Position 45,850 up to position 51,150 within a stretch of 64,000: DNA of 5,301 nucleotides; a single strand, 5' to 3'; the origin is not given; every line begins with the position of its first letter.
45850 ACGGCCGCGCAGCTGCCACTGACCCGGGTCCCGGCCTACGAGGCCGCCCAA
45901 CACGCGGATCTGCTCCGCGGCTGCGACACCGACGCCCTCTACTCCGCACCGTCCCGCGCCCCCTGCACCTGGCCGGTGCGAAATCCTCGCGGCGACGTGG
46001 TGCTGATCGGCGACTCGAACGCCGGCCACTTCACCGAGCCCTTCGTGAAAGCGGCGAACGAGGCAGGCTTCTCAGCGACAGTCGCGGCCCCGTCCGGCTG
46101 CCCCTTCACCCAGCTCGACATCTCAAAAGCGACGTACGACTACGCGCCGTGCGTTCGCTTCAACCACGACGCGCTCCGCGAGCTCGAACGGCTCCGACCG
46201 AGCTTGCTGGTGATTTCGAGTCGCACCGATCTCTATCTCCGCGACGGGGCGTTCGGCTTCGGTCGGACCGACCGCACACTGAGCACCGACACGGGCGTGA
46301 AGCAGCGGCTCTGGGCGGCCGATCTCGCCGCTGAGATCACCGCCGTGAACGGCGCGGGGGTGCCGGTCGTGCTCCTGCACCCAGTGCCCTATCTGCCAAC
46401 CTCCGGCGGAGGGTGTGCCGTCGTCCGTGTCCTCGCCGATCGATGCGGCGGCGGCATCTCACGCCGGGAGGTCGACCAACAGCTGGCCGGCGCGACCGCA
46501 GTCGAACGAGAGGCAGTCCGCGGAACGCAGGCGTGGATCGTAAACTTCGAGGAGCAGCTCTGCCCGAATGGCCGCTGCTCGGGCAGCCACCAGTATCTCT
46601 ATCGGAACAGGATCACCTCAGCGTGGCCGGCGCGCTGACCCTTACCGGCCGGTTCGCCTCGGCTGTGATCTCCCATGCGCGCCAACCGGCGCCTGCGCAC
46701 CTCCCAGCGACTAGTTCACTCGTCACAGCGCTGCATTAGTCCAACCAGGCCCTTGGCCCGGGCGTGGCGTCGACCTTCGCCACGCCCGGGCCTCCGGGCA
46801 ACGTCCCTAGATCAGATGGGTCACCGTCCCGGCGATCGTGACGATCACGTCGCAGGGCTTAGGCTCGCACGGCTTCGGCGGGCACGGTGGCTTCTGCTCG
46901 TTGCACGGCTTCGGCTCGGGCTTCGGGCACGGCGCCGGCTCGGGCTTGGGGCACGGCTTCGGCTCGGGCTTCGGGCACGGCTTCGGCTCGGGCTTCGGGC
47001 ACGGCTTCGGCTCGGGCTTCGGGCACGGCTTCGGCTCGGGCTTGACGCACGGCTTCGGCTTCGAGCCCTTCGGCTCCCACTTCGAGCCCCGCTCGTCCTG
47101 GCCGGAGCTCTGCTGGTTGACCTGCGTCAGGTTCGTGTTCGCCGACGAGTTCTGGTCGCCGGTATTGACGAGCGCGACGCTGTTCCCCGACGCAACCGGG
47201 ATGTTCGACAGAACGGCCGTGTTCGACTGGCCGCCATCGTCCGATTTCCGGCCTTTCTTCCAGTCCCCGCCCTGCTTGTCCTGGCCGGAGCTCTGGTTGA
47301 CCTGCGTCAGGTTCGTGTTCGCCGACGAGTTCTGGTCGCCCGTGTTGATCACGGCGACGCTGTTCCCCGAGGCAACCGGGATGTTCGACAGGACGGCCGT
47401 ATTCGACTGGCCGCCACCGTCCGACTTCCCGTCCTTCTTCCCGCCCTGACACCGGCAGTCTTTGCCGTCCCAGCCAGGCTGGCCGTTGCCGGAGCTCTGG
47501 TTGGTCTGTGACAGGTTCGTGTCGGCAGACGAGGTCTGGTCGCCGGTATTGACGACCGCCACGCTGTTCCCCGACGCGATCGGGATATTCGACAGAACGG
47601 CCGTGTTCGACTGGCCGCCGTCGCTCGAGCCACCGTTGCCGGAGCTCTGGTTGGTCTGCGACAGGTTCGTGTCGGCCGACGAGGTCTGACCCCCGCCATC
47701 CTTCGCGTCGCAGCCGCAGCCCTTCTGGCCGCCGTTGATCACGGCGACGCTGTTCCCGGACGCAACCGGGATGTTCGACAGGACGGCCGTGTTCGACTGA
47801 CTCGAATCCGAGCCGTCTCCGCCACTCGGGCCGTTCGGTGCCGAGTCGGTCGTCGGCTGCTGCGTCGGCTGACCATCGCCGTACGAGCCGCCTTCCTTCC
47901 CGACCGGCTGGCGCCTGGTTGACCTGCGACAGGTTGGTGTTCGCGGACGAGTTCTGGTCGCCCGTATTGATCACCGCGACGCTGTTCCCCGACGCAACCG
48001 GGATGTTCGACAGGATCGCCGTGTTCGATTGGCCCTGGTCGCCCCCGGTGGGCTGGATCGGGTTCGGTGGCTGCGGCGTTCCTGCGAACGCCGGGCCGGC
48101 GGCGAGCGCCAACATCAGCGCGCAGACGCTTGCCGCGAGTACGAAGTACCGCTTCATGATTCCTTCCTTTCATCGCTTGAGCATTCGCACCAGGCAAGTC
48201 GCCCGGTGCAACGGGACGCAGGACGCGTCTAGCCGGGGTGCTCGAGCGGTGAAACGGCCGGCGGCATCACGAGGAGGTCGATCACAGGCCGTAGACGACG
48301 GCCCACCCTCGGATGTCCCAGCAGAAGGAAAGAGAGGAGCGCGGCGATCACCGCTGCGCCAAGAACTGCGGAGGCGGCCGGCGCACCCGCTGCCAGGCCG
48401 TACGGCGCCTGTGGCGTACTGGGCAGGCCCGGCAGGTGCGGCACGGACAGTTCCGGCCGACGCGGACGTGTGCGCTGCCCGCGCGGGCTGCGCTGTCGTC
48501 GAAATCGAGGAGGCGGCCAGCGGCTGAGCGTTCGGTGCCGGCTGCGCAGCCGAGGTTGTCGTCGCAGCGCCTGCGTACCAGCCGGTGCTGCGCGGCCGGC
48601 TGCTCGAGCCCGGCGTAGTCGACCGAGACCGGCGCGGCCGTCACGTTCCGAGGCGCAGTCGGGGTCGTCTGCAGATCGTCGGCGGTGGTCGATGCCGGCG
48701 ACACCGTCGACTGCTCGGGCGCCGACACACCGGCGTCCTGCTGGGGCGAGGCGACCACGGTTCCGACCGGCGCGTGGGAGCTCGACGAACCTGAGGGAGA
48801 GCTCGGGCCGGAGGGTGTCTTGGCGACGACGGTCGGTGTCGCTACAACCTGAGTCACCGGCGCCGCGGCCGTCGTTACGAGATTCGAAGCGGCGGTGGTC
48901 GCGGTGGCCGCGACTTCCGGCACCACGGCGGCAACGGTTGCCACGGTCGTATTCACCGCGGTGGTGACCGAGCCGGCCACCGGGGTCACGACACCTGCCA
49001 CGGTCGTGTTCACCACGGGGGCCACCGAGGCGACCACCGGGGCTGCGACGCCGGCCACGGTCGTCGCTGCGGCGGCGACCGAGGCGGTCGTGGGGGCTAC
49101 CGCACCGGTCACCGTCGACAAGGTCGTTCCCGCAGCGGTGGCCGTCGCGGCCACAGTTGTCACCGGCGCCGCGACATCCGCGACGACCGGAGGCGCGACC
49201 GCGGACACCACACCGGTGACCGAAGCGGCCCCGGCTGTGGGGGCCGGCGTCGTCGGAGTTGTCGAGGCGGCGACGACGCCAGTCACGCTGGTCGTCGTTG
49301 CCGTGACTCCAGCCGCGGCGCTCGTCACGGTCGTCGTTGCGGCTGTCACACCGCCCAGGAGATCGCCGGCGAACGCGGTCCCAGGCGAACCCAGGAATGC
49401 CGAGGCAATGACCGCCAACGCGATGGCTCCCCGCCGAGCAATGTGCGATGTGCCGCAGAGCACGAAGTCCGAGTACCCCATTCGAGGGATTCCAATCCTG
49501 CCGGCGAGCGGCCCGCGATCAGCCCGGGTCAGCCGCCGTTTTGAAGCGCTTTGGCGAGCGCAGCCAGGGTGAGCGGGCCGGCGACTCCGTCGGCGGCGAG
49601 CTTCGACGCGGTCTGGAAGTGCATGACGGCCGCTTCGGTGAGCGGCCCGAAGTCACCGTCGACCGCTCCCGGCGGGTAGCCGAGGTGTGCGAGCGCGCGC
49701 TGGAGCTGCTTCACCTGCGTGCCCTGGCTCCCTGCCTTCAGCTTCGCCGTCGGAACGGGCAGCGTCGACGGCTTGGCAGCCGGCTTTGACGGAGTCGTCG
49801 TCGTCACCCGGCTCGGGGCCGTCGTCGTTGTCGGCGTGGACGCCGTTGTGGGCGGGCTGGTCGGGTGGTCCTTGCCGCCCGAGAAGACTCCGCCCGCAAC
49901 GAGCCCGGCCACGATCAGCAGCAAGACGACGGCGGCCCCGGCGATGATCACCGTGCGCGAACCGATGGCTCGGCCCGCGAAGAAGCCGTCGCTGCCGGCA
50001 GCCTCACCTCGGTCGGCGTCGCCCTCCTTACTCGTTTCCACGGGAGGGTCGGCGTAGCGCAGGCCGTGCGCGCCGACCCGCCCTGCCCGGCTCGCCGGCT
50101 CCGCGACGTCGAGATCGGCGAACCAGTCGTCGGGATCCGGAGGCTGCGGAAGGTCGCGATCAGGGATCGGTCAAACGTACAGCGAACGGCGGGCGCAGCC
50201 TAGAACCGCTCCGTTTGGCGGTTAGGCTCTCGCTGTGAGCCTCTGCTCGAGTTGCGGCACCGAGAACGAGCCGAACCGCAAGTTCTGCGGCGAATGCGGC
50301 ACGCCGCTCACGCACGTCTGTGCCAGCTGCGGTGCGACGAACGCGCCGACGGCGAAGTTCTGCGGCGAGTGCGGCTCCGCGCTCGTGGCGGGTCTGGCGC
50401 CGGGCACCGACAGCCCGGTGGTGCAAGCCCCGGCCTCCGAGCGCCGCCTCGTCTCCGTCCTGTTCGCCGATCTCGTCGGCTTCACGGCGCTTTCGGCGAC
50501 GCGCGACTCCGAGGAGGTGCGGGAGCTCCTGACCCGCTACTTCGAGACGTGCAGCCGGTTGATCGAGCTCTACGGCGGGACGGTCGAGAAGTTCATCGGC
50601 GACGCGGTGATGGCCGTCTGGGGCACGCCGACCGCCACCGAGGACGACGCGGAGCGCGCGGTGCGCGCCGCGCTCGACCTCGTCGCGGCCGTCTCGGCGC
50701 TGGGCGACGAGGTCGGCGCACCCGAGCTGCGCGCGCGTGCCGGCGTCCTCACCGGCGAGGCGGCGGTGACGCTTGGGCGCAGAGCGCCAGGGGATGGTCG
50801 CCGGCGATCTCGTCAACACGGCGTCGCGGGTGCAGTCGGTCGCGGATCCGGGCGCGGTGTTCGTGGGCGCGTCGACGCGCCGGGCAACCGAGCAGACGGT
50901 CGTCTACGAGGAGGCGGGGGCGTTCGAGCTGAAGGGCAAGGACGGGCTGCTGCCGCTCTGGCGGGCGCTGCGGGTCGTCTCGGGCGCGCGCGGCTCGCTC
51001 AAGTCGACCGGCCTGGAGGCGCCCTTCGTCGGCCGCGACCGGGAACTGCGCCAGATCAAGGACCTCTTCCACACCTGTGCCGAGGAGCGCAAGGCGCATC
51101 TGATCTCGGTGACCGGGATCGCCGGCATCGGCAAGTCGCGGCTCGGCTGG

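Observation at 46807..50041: Three-gene operon for an unusual surface-fibre-like assembly: a chaplin/curlin-like repeat protein with a Cys-Pro-Lys tail, a TAV-rich protein and a PG-binding anchor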

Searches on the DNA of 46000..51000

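Call 48: search_rna_families(source=window, start=46000, end=51000, threshold=evalue, max_evalue=1)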
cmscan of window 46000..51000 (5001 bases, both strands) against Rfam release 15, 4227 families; matches with E-value up to 1: 1.
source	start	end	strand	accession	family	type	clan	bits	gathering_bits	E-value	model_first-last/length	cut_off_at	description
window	49057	49144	+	RF03240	MIR5534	Gene; miRNA;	-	23.3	79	0.47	1-102/102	no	MIR5534 microRNA precursor family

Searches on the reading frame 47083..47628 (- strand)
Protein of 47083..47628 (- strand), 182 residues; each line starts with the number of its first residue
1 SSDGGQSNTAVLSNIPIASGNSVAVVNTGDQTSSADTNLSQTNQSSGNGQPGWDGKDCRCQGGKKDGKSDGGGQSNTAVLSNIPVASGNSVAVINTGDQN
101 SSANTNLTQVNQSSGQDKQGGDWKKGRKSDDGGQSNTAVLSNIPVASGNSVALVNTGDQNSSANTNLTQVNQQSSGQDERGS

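Call 44: predict_structure(alignment_id=A4)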
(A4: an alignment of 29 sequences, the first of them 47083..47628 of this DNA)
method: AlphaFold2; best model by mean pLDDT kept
length: 182 residues; sequences in the alignment: 29
mean_pLDDT: 38.8   pTM: 0.30
mean pLDDT of the five models: 38.8, 38.7, 35.9, 35.4, 34.3
residues with pLDDT >= 90: 0; 70-90: 0; 50-70: 9; < 50: 173
segments of 3 or more residues with pLDDT < 50: 1-53, 65-121, 128-182
pLDDT, mean of each block of 10 residues (from residue 1): 29 26 41 40 43 48 46 33 31 44 42 44 47 33 29 42 40 43 40
secondary structure, 60 per line:
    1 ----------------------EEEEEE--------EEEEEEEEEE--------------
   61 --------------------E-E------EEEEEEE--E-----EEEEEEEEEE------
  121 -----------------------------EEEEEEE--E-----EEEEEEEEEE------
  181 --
elements in order: E23-28 E37-46 E90-96 E105-114 E150-156 E165-174

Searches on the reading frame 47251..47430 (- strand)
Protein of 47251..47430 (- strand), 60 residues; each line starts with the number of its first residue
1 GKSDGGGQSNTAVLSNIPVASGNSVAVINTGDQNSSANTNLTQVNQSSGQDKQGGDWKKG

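Call 25: search_solved_structures(query=A3, max_evalue=10, show_alignments=3)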
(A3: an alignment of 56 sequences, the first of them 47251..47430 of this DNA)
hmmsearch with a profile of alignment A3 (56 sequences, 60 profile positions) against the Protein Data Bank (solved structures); distinct sequences matched with E-value up to 10: 1.
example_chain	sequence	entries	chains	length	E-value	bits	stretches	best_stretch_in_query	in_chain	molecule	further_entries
7fas_A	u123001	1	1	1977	5.9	9.8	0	3-24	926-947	Erythrocyte membrane protein 1, PfEMP1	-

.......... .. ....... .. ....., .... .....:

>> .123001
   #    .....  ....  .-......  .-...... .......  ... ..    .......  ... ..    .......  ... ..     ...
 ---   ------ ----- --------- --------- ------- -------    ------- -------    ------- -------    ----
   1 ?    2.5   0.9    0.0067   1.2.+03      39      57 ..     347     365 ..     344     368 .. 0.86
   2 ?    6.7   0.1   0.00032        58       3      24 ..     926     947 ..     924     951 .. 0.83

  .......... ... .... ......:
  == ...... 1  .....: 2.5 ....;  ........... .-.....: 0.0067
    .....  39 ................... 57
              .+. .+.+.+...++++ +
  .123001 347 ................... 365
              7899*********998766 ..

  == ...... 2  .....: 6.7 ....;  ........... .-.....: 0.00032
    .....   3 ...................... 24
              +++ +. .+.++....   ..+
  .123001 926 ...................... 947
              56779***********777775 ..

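Call 30: search_protein_representatives(alignment_id=A3)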
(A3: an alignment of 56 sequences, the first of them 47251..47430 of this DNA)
Query: 56 sequences, 60 profile positions. Proteins with E-value up to 0.001 (for the whole library): 38; up to 1e-10: 27; up to 1e-30: 18. The best 38 are listed.
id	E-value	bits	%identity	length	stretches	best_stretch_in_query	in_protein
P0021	1.3e-132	447.5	-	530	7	2-58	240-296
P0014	1.0e-101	348.6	-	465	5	2-57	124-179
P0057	1.3e-99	341.8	-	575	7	2-55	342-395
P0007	7.8e-94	323.4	-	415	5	2-57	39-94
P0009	6.9e-74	259.5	-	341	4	2-58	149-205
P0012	1.5e-72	255.2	-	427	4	2-58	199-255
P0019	2.5e-69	244.9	-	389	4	2-58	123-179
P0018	6.4e-60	214.8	-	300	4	2-58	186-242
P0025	2.5e-53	193.7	-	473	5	3-58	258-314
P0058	3.6e-51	186.7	-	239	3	2-58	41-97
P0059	1.3e-50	185.0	-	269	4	2-59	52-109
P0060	1.6e-41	155.9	-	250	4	2-58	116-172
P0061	5.1e-41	154.2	-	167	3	2-58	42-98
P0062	5.4e-39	147.7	-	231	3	2-59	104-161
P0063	9.2e-38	143.8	-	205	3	2-58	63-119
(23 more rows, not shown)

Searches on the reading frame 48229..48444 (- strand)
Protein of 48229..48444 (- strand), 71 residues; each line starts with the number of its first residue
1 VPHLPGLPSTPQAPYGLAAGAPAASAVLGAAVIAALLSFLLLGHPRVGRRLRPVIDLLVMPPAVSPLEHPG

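Call 4: search_protein_families(library=pfam, max_evalue=1, proteins=[window:48229-48444:-])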
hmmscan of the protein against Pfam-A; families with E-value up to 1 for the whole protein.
window:48229-48444:- (71 aa): 1 family
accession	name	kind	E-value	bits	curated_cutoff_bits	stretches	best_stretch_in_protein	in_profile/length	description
PF14012.11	DUF4229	-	0.01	16.3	27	1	20-46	28-54/68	Protein of unknown function (DUF4229)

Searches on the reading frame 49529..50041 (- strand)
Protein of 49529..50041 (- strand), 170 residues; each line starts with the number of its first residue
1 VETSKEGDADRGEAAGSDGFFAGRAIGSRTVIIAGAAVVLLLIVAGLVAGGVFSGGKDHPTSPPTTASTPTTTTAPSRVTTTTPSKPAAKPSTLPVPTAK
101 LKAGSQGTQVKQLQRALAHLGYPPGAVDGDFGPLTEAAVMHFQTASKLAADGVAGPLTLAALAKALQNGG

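Call 4: search_protein_families(library=pfam, max_evalue=1, proteins=[window:49529-50041:-])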
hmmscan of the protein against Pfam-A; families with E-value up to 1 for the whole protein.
window:49529-50041:- (170 aa): 5 families
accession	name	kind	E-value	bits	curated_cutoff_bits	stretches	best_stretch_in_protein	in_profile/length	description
PF01471.23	PG_binding_1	-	2e-20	73.1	23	1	106-162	1-57/57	Putative peptidoglycan binding domain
PF09374.15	PG_binding_3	-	7.8e-07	29.6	24.6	1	110-143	3-35/76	Predicted Peptidoglycan domain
PF21827.1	New_glue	-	0.023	14.9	31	1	57-85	23-54/94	New glue protein family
PF08823.16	PG_binding_2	-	0.046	14.4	21.1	1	103-143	11-51/74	Putative peptidoglycan binding domain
PF06933.16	SSP160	-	0.33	9.6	25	1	61-103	677-721/758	Special lobe-specific silk protein SSP160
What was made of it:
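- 49529..50041 (-): Gene 1: N-in single-pass membrane protein with a Thr/Pro linker and a PG_binding_1 domain. It is a lineage-specific neighbour, not part of the conserved module. Call 4 (PF01471, E = 2e-20).
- Checked: Gene 1 (49529-50041) matches PG_binding_1 at E = 2e-20, behind a hydrophobic helix (call 4).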

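Call 27: search_protein_families(library=ncbifam, max_evalue=1, proteins=[window:49529-50041:-])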
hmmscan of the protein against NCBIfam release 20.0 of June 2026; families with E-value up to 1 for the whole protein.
window:49529-50041:- (170 aa): 14 families
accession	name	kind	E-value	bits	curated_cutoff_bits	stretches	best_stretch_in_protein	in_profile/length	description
TIGR02869.1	spore_SleB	equivalog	2.3e-13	50.5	236.5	1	99-164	5-70/201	spore cortex-lytic enzyme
TIGR03979.1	His_Ser_Rich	equivalog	5.4e-10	39.5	121.65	1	59-162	81-186/190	His-Xaa-Ser repeat protein HxsA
NF052377.1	lmo1851_S41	exception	1.1e-09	37.6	725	1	92-167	375-450/468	lmo1851 family serine protease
NF052335.1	PdgHdaseHSB129560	equivalog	3e-07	30.1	500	1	102-167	201-266/330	peptidoglycan hydrolase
NF052336.1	PdgHdaseHSB100310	equivalog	3.3e-07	30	500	1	102-162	186-246/316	peptidoglycan hydrolase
NF004786.0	PRK06132.1-3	equivalog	2.9e-06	26.3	329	1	93-153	207-266/418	hypothetical protein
NF038218.1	IcmG_DotF_IVB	equivalog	0.0058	16.3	200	1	27-100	47-112/266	type IVB secretion system protein IcmG/DotF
NF033761.1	gliding_GltJ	equivalog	0.017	14.2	450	1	27-105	367-446/671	adventurous gliding motility protein GltJ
NF040573.1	holin_dep_muram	equivalog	0.018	14.8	240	1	102-142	92-129/200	holin-associated N-acetylmuramidase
TIGR02223.1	ftsN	equivalog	0.025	14.1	107.65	1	10-90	8-83/299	cell division protein FtsN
NF041057.1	Rcas_1661_fam_Se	equivalog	0.14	11.7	190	1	55-112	21-76/247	Rcas_1661 family thioredoxin-like (seleno)lipoprotein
NF047909.1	CellAnchorMapZStrp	equivalog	0.19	10.5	700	1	54-129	320-396/474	cell division site-positioning protein MapZ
TIGR03931.1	T7SS_Rv3446c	hypoth_equivalog_domain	0.22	11.8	47.6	1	36-99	7-60/194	type VII secretion-associated protein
NF040983.1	BimA_second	exception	0.47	9.3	600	1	59-106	128-175/381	trimeric autotransporter actin-nucleating factor BimA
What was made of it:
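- Tried and rejected: Rejected as an artefact of summing weak repeat matches (calls 4 and 27).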
